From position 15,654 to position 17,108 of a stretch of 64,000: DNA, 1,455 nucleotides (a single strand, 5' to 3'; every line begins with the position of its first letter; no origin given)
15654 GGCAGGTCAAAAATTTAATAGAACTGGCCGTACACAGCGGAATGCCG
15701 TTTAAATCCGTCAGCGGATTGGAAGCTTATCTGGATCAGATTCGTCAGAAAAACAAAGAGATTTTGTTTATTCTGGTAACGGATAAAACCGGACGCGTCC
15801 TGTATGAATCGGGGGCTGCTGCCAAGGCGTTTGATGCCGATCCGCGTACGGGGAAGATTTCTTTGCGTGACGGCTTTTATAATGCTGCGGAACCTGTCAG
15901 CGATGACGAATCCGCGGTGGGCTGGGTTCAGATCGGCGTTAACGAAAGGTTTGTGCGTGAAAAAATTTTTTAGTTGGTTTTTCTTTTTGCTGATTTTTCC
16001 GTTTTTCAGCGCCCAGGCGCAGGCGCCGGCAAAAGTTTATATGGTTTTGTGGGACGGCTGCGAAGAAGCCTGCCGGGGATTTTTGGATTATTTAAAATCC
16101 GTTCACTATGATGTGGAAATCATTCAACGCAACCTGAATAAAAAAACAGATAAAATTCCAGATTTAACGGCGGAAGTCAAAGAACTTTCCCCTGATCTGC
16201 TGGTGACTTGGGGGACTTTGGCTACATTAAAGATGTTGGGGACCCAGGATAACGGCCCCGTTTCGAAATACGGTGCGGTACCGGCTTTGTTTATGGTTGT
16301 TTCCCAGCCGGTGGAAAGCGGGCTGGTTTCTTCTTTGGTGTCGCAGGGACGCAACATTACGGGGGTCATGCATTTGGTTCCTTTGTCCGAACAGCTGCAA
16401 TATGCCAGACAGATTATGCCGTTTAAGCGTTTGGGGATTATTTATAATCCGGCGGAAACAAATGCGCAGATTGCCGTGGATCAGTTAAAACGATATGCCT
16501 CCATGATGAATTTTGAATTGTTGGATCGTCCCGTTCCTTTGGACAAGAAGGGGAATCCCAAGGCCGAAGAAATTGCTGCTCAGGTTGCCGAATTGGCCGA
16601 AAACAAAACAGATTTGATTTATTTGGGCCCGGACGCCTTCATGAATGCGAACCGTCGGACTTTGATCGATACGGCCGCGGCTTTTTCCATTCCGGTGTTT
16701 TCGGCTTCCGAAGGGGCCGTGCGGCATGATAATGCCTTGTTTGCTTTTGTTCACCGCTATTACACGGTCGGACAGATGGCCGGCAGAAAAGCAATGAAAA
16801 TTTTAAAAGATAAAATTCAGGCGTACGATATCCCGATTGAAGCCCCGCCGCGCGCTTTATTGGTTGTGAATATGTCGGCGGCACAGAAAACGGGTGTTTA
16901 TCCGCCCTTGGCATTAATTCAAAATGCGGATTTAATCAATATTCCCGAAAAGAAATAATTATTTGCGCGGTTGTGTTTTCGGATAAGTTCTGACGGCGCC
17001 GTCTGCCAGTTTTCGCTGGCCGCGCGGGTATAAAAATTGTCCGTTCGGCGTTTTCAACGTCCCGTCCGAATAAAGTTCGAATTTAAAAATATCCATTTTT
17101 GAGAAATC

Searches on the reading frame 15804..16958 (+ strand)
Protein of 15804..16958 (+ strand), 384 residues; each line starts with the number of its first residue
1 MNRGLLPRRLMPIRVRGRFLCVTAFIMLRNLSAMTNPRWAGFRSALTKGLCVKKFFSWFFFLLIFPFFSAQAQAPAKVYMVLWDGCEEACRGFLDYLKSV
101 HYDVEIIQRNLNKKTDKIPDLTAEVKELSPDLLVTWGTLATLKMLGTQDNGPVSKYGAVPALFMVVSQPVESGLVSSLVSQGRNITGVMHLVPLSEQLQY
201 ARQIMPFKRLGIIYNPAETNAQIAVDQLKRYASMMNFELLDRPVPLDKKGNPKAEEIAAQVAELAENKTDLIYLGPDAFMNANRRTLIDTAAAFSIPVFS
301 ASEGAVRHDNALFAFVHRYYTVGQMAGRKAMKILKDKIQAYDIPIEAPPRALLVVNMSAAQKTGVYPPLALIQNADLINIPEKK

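Call 41: search_protein_families(library=pfam, proteins=[window:15804-16958:+], max_evalue=0.00001)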
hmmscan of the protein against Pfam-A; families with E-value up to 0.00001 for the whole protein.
window:15804-16958:+ (384 aa): 1 family
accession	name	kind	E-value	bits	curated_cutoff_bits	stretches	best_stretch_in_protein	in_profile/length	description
PF04392.18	ABC_sub_bind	-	7.4e-30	104.6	25.9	1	83-375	10-289/293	ABC transporter substrate binding protein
